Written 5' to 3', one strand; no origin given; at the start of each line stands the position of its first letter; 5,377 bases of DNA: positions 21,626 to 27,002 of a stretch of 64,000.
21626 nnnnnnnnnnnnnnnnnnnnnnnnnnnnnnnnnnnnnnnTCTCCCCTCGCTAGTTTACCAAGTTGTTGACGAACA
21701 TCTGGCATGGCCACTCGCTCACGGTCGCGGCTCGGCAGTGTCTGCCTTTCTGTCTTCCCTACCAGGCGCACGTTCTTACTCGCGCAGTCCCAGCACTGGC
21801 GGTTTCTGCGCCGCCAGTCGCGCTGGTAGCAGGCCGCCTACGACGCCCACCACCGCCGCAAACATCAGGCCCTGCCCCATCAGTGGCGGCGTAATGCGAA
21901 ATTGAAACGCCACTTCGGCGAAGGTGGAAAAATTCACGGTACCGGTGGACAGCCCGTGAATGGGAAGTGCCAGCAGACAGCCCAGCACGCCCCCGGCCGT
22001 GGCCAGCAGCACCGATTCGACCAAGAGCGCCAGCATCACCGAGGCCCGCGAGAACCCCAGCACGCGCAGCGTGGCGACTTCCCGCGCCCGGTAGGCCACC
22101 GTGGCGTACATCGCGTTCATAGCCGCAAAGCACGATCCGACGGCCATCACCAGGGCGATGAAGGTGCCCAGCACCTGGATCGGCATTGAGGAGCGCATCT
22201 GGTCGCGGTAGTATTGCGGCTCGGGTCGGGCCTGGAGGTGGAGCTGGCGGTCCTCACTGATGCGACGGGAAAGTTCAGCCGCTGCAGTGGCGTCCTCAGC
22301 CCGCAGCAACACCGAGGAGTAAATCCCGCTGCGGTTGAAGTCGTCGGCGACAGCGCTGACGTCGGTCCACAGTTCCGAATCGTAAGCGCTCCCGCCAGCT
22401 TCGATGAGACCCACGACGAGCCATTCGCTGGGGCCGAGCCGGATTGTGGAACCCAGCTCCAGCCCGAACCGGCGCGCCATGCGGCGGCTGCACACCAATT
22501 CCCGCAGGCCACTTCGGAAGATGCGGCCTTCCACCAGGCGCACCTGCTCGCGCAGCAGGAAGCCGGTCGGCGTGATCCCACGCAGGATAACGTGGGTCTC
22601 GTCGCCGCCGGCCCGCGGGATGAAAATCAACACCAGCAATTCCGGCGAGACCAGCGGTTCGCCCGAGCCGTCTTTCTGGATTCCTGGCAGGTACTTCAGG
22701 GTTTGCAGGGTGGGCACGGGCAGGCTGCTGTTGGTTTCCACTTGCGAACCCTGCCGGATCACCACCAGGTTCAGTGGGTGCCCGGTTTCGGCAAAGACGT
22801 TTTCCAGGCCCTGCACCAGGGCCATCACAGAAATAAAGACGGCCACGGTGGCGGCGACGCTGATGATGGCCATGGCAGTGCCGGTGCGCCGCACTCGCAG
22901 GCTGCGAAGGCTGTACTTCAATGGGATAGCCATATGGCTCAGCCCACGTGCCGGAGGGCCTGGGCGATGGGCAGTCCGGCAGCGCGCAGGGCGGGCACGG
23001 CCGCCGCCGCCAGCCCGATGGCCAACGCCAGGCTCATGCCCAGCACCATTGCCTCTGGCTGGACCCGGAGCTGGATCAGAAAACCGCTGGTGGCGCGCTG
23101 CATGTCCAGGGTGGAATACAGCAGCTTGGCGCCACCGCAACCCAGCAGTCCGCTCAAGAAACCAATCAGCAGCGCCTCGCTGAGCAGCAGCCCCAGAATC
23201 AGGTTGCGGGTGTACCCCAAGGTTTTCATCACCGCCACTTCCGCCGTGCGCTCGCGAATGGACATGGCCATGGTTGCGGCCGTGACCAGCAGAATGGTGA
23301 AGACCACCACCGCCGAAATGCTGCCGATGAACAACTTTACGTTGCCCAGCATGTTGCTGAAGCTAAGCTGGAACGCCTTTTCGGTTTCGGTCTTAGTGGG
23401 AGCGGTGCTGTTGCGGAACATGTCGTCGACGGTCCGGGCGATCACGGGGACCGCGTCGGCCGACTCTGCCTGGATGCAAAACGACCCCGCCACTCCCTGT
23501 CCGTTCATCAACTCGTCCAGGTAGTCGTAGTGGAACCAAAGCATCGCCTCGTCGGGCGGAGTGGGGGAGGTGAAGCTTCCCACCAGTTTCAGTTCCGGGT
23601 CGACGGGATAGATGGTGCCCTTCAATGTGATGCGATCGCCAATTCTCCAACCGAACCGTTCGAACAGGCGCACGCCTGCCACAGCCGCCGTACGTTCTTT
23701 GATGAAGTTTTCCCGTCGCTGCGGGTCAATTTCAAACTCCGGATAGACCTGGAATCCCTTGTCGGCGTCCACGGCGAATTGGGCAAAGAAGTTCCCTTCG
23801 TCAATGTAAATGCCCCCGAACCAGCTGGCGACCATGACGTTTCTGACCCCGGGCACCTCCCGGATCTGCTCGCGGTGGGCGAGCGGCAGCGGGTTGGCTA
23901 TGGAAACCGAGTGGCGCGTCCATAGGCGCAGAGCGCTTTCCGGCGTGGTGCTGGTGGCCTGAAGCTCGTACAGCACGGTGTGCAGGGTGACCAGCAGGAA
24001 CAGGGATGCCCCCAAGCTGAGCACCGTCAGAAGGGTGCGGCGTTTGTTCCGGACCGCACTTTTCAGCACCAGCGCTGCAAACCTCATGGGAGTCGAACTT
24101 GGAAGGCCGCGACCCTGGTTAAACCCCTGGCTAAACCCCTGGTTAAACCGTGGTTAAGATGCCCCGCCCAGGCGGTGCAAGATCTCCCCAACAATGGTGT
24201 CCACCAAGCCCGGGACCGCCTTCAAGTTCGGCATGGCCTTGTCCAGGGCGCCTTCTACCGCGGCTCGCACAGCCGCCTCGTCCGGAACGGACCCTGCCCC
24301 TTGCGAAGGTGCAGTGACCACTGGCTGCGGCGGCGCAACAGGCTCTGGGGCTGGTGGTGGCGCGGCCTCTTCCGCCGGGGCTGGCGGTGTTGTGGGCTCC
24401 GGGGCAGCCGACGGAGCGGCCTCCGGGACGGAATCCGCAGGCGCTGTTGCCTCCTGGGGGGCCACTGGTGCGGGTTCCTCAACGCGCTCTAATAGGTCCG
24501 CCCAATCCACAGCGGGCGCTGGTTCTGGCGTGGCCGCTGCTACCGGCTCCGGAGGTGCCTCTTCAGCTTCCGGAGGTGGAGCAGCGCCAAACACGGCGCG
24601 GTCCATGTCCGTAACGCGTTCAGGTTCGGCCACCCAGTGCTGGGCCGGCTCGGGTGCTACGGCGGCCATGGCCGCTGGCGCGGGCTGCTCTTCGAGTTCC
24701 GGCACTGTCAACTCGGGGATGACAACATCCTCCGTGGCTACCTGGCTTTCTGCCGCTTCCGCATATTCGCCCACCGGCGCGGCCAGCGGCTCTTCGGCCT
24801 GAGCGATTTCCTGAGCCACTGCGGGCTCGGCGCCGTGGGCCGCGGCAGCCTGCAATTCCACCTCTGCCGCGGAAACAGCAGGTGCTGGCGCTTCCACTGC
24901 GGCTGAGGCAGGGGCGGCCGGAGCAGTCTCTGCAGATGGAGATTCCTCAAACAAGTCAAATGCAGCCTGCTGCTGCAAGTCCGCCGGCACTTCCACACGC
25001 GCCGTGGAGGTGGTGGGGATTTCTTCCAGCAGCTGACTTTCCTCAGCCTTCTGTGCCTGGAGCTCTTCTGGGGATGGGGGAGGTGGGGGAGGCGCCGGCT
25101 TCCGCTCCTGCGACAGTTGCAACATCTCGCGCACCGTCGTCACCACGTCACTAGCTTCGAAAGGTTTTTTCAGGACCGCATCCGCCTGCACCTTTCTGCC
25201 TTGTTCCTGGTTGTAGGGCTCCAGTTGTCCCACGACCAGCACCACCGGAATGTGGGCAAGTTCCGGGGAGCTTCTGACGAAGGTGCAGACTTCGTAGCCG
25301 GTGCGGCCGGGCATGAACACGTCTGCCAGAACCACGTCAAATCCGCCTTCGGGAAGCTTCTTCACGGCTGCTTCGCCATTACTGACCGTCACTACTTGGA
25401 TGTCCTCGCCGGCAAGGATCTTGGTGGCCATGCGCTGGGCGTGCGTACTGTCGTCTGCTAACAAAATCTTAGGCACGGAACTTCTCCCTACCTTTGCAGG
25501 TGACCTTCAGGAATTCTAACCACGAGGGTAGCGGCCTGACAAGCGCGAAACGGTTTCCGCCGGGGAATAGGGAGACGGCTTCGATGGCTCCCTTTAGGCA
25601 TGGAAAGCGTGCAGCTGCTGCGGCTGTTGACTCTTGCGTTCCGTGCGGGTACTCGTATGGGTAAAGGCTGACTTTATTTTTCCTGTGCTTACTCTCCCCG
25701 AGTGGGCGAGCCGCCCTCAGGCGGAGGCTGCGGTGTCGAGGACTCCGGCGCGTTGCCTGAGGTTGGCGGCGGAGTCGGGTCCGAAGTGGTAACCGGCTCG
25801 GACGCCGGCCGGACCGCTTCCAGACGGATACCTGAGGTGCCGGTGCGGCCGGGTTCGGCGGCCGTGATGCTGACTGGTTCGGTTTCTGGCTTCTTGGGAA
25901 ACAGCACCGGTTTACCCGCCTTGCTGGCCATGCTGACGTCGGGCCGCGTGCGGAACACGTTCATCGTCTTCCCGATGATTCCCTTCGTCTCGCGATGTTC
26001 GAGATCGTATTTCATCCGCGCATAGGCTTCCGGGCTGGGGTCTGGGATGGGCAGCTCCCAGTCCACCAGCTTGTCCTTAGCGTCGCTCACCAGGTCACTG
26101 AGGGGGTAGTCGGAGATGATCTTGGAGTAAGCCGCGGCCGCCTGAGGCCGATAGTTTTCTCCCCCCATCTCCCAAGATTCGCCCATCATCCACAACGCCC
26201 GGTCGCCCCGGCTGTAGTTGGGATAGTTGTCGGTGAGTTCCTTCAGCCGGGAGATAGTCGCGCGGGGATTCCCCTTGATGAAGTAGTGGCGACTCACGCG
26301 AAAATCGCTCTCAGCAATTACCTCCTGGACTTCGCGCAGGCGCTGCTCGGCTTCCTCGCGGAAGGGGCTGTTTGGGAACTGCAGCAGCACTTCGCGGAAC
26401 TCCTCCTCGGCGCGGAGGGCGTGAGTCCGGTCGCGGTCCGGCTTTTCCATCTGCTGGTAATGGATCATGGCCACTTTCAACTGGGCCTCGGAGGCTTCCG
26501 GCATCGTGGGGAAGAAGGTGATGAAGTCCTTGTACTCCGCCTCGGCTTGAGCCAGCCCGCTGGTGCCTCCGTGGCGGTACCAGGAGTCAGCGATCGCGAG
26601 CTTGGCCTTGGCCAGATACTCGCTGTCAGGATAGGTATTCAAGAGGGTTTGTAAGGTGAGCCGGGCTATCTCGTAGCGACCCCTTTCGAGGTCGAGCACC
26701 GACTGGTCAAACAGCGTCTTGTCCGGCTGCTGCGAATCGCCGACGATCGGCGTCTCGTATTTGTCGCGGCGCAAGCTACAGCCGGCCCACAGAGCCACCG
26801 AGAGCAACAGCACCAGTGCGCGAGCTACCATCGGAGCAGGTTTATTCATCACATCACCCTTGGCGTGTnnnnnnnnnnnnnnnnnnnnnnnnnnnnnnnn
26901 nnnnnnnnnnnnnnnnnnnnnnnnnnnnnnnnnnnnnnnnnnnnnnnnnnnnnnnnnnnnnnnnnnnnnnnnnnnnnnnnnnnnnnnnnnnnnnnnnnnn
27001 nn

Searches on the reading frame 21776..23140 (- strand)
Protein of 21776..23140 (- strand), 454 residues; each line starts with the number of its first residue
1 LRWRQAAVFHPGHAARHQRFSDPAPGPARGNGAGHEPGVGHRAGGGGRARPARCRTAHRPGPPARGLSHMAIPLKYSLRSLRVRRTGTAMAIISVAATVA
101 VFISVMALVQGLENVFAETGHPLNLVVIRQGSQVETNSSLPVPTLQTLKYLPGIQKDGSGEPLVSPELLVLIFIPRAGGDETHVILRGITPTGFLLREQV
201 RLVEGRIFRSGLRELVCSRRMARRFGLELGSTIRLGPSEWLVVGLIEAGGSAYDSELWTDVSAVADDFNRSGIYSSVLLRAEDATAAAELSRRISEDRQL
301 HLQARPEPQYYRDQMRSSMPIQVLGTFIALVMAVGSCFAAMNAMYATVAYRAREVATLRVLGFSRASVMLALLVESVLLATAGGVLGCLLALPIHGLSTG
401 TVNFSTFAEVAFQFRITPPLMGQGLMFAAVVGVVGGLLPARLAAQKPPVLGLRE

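Call 40: search_protein_families(library=pfam, proteins=[window:21776-23140:-], max_evalue=0.00001)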
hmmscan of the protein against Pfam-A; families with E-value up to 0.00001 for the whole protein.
window:21776-23140:- (454 aa): 2 families
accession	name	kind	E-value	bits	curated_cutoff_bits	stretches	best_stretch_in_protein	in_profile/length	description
PF12704.14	MacB_PCD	-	2.7e-15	57.6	27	1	88-295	1-205/207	MacB-like periplasmic core domain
PF02687.27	FtsX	-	6.9e-13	49.1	25.5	1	327-448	2-120/120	FtsX-like permease C-terminal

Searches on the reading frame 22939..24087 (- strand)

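Call 40: search_protein_families(library=pfam, proteins=[window:22939-24087:-], max_evalue=0.00001)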
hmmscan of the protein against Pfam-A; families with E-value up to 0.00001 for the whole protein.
window:22939-24087:- (382 aa): 1 family
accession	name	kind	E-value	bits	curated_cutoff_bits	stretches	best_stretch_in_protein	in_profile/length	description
PF02687.27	FtsX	-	3.3e-17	63.1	25.5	1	256-373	2-119/120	FtsX-like permease C-terminal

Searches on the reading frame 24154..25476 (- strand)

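Call 85: search_protein_families(library=pfam, proteins=[window:24154-25476:-], max_evalue=0.00001)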
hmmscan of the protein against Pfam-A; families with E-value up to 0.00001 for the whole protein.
window:24154-25476:- (440 aa): 1 family
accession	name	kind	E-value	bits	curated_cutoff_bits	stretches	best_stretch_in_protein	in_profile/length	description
PF00072.30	Response_reg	-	2.8e-18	66.6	30.2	1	4-115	1-110/111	Response regulator receiver domain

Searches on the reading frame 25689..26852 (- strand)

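Call 40: search_protein_families(library=pfam, proteins=[window:25689-26852:-], max_evalue=0.00001)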
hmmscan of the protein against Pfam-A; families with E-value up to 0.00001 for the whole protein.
window:25689-26852:- (387 aa): 3 families
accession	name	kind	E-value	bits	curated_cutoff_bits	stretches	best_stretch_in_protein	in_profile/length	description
PF13525.12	YfiO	-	3e-34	119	25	1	41-232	2-193/203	Outer membrane lipoprotein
PF13174.12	TPR_6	-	3.7e-11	43.4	26.3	0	219-252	2-33/33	Tetratricopeptide repeat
PF13512.12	TPR_18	-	1.4e-08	35.4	21.9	1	41-172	7-145/145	Tetratricopeptide repeat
